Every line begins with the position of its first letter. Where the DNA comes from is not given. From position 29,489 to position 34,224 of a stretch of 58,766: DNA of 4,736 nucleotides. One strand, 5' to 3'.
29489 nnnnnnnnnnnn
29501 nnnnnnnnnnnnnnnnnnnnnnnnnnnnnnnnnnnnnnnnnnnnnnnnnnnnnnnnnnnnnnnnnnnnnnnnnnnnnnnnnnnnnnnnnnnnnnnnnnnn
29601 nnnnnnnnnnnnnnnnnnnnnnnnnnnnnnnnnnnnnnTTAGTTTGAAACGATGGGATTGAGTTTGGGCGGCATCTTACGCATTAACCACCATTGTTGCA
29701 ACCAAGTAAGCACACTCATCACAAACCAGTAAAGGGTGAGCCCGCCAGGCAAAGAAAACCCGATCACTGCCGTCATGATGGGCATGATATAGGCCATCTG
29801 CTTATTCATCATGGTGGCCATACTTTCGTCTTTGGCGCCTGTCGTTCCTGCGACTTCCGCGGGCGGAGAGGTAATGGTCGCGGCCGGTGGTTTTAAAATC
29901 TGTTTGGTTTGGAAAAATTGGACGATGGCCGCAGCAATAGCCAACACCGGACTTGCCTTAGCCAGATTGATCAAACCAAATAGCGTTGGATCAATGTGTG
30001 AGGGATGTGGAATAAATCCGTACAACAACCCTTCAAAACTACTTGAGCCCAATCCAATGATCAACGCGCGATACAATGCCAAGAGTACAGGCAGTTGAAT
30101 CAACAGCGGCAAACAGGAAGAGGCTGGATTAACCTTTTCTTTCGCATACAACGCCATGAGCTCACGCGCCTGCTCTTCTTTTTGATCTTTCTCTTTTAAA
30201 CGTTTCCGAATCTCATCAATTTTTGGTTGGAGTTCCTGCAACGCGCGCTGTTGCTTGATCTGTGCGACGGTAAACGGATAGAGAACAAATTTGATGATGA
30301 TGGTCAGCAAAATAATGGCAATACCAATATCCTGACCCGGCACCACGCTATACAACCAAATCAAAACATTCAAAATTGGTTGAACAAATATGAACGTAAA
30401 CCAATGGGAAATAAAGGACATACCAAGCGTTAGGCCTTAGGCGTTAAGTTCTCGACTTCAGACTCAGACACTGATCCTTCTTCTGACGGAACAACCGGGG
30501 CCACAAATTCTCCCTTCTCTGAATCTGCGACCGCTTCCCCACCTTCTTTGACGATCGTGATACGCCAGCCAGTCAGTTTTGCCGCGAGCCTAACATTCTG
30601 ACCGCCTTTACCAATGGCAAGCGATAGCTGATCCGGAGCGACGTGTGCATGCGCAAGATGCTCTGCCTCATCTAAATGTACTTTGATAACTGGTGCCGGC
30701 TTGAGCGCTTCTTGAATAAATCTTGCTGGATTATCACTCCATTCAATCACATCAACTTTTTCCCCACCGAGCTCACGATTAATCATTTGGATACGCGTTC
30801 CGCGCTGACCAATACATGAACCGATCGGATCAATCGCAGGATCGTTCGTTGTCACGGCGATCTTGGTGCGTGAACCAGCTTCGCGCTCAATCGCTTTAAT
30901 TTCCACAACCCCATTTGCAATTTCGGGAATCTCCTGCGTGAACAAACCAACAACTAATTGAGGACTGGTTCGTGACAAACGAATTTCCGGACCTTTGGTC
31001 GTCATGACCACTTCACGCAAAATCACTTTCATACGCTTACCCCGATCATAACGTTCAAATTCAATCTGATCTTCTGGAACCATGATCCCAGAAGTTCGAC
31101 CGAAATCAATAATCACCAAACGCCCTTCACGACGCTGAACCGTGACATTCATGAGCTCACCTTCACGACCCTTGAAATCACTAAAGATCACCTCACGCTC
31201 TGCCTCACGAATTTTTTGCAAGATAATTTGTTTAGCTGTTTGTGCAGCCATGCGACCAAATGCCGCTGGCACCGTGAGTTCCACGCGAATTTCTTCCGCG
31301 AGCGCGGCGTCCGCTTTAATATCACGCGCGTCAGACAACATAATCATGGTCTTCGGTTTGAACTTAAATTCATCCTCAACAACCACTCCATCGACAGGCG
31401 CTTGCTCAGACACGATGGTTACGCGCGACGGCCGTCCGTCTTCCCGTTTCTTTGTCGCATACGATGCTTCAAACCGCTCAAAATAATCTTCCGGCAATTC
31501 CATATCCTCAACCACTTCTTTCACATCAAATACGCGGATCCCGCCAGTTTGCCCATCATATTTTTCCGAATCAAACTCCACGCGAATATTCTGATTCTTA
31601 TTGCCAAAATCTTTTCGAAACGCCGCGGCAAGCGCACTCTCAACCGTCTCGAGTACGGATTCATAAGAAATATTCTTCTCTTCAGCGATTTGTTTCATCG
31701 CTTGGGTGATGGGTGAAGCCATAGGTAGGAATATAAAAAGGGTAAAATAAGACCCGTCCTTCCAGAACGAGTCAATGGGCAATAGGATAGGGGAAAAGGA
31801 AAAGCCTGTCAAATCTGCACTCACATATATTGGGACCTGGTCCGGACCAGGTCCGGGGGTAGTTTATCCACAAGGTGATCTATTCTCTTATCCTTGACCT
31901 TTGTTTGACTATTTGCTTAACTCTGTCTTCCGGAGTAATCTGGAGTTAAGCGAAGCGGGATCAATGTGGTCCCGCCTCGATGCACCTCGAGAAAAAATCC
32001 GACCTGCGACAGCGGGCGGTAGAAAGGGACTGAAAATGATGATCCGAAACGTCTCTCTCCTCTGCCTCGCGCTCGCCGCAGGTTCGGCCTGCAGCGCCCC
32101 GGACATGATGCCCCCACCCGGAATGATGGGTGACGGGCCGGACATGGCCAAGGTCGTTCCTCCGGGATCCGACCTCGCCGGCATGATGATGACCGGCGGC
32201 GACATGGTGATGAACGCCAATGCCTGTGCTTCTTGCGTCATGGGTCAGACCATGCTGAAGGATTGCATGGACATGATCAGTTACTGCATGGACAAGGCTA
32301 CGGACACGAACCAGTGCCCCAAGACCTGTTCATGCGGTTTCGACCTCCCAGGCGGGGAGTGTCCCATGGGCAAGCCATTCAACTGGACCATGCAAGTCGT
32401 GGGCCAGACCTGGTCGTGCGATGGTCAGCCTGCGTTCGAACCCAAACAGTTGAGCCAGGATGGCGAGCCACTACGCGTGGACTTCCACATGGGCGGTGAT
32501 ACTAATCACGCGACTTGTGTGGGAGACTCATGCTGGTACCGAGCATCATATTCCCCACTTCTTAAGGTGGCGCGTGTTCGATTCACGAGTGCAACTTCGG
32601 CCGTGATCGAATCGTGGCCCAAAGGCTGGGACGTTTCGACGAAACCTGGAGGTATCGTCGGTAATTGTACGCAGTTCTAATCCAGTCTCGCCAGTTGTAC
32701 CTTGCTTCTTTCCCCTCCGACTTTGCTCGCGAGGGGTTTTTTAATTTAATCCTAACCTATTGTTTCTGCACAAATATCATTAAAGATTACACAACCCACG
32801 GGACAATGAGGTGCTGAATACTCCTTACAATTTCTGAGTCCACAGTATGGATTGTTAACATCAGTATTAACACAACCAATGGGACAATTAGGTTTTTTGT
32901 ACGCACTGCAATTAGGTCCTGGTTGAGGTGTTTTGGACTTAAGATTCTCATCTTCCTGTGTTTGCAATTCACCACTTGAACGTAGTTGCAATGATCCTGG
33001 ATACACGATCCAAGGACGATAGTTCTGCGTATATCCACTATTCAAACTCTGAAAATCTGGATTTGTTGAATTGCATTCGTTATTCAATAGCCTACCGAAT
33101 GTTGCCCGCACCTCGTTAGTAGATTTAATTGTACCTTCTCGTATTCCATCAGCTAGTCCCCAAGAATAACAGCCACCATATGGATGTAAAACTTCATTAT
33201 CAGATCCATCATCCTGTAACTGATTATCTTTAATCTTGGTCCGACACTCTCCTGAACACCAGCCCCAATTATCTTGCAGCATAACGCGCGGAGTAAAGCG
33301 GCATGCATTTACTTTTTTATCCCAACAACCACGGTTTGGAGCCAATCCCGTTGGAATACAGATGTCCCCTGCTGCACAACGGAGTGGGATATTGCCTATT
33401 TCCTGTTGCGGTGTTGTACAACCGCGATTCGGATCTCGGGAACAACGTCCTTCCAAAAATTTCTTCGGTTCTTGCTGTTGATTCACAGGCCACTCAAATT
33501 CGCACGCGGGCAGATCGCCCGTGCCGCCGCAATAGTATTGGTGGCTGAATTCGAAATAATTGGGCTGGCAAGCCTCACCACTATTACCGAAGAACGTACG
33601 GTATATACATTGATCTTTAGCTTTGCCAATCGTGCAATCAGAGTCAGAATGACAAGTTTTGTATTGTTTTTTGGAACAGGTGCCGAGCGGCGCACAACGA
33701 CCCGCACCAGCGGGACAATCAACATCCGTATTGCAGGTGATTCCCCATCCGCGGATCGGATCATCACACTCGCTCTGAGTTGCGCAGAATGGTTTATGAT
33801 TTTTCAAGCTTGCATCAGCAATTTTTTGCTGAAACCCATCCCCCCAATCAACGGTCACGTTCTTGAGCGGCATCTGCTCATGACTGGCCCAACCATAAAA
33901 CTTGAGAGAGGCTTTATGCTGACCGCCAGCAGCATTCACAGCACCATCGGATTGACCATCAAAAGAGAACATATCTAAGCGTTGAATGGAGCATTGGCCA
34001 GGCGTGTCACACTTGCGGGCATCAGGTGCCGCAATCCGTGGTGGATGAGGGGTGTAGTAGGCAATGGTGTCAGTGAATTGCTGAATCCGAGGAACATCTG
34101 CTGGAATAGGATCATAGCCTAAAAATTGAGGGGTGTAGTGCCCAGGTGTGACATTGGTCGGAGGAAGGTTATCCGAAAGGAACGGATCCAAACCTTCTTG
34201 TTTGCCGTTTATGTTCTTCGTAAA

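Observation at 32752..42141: Giant 3129-aa secreted protein built around a recurrent C-x6-C-x2-aromatic module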

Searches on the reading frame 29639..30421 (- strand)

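Call 6: search_protein_families(library=pfam, proteins=[window:29639-30421:-], max_evalue=0.1)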
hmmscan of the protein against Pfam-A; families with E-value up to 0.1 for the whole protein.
window:29639-30421:- (260 aa): 3 families
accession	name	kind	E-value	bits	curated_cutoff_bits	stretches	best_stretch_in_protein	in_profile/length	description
PF02096.25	60KD_IMP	-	1.4e-49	168.6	35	1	33-248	2-163/163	60Kd inner membrane protein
PF00558.24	Vpu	-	0.013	15.7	24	1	32-100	7-78/81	Vpu protein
PF24267.1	HVO_1552_C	-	0.04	14.5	27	1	152-248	17-97/98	HVO_1552, C-terminal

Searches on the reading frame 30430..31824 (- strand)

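Call 6: search_protein_families(library=pfam, proteins=[window:30430-31824:-], max_evalue=0.1)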
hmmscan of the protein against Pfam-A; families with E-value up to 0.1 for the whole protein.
window:30430-31824:- (464 aa): 5 families
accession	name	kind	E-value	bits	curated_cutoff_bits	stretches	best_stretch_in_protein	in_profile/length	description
PF08529.16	NusA_N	-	2.7e-29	102.3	23.8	1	39-211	2-119/119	NusA N-terminal domain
PF13184.12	KH_5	-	3.9e-28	97.8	27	1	316-383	1-68/69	NusA-like KH domain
PF00013.35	KH_1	-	0.00026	21.1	21.5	0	395-428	6-40/66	KH domain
PF07650.23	KH_2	-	0.00043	20.5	22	0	369-421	5-57/78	KH domain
PF23095.1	KH_NusA_C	-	0.0015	19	34.2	1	398-423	8-33/59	Transcription termination/antitermination protein NusA, KH domain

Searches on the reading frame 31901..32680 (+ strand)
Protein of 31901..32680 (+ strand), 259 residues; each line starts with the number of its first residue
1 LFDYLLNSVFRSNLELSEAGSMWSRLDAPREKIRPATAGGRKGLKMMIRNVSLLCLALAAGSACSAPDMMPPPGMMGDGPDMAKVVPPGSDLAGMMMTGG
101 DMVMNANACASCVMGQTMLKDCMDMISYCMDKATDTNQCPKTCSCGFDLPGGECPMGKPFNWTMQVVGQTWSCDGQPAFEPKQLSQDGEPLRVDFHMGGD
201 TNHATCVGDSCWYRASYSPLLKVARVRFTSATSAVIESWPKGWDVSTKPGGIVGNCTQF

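Call 6: search_protein_families(library=pfam, proteins=[window:31901-32680:+], max_evalue=0.1)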
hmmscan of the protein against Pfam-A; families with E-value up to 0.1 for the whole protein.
window:31901-32680:+ (259 aa): 0 families

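Call 12: search_protein_families(library=ncbifam, proteins=[window:31901-32680:+], max_evalue=1)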
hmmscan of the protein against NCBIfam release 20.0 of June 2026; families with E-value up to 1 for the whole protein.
window:31901-32680:+ (259 aa): 0 families

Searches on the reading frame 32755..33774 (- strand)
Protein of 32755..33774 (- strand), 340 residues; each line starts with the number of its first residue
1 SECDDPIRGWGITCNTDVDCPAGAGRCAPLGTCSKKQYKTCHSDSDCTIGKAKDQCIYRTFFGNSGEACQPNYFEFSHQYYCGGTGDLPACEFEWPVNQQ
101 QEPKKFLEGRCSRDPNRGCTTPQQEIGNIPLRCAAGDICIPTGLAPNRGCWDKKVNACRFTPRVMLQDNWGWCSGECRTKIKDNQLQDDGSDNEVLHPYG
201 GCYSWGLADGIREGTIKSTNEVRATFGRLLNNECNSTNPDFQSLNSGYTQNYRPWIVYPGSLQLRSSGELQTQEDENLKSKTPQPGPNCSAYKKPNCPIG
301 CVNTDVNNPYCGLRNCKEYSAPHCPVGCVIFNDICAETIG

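Call 78: search_protein_families(library=pfam, proteins=[window:32755-33774:-], max_evalue=5)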
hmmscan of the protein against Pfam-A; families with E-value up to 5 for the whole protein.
window:32755-33774:- (340 aa): 1 family
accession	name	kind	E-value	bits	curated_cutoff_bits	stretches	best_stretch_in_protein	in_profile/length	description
PF16683.11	TGase_elicitor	-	0.66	9.1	25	1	31-80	78-125/361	Transglutaminase elicitor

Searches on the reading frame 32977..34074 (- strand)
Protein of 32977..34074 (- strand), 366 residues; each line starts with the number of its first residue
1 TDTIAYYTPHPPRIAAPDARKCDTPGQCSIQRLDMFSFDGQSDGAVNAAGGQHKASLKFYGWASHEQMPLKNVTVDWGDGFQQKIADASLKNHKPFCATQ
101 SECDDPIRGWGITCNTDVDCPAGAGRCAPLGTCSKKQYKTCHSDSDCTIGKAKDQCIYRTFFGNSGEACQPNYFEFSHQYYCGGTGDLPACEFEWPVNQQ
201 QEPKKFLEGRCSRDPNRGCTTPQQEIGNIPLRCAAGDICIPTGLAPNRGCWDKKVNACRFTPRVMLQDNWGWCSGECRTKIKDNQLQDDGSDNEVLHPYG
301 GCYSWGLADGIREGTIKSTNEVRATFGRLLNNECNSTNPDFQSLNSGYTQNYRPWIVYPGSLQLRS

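Call 83: search_solved_structures(query=A10, max_evalue=10, show_alignments=2)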
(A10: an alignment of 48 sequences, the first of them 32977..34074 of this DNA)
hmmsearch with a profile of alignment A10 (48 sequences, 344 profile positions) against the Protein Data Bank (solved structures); distinct sequences matched with E-value up to 10: 6.
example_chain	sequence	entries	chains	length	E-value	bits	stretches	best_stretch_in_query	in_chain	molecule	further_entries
3tw5_A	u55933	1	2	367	0.0041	19.6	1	128-195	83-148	Transglutaminase elicitor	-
3cwb_H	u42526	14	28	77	0.63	12.4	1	136-178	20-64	MITOCHONDRIAL UBIQUINOL-CYTOCHROME C REDUCTASE 11 KDA PROTEIN, COMPLEX III SUBUNIT VIII | UBIQUINOL-CYTOCHROME C REDUCTASE COMPLEX 11 KDA PROTEIN | Cytochrome b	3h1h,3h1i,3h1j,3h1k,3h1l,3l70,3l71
5xth_AE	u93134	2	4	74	1.1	11.7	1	136-178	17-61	Cytochrome b-c1 complex subunit 6, mitochondrial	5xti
8zos_F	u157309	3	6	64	1.2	11.5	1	136-178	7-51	Cytochrome b-c1 complex subunit 6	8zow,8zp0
5j4z_AH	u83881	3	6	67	1.2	11.5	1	136-178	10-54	Cytochrome b-c1 complex subunit 6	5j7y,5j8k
8zo8_QF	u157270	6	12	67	1.3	11.4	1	136-178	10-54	Cytochrome b-c1 complex subunit 6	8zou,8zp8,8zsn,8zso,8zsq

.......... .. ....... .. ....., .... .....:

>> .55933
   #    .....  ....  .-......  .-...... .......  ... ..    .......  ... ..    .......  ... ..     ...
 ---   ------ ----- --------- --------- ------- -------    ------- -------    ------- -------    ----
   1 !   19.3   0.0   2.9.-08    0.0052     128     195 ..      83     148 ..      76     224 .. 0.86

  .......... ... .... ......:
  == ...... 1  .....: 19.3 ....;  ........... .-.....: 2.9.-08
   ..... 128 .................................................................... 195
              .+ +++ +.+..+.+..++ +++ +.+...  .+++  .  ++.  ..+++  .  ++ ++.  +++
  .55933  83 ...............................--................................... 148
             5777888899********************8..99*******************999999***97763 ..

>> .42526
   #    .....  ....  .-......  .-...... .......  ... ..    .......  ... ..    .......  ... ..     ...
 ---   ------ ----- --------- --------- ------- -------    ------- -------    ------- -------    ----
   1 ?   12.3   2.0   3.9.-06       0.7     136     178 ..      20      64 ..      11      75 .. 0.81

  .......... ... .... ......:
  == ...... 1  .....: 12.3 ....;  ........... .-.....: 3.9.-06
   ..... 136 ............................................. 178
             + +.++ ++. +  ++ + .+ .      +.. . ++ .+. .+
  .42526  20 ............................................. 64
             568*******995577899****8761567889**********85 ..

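Call 85: search_protein_families(library=pfam, alignment_id=A10, max_evalue=1)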
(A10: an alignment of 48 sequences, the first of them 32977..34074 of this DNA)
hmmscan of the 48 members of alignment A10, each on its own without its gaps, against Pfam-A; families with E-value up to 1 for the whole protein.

A. member 1, window:32977-34074:- (366 aa): 0 families

B. families by the number of members that match (of 48 scanned): 7 families
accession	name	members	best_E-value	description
PF00299.24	Squash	8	0.028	Squash family serine protease inhibitor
PF16683.11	TGase_elicitor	5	0.0071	Transglutaminase elicitor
PF02320.22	UCR_hinge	2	0.042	Ubiquinol-cytochrome C reductase hinge protein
PF07945.16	Toxin_16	1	0.0061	Janus-atracotoxin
PF21366.3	TRAFD1-XIAF1_ZnF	1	0.035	TRAFD1/XAF1, zinc finger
PF05883.17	Baculo_RING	1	0.11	Baculovirus U-box/Ring-like domain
PF04706.18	Dickkopf_N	1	0.81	Dickkopf N-terminal cysteine-rich region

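Call 96: find_homologous_proteins(query=A10, max_evalue=0.01)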
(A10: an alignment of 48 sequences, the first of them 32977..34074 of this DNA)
Query A10 (48 sequences) (366 aa, profile of the alignment): 40 proteins with E <= 0.01 among 6558 candidates.
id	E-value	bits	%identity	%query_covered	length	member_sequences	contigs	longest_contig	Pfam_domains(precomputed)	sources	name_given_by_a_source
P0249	2.0e-137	476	48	99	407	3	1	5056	-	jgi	jgi:hypothetical protein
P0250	2.3e-136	473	46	99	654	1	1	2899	-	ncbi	-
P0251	4.0e-135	469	45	99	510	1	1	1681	-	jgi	jgi:hypothetical protein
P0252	2.6e-134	466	42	99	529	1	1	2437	-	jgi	jgi:hypothetical protein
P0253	4.9e-129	449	44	99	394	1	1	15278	-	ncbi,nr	ncbi:MAG TPA: hypothetical protein VFQ60_05275, partial [Patescibacteria group bacterium]|nr:hypothe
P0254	1.7e-126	440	61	94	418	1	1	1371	-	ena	-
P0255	1.8e-122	427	41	99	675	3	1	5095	-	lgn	-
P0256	2.3e-122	427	48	45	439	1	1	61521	-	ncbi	-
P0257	4.1e-122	426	49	57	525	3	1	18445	-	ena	-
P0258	6.6e-122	425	42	99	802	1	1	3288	-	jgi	-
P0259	1.5e-119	417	41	99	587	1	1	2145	-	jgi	-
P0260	1.1e-114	401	42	98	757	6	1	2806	-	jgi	jgi:hypothetical protein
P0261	1.3e-114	401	39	99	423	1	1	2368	-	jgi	-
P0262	2.6e-113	397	39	99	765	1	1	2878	-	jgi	jgi:hypothetical protein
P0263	7.9e-113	395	54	49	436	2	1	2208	-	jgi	jgi:hypothetical protein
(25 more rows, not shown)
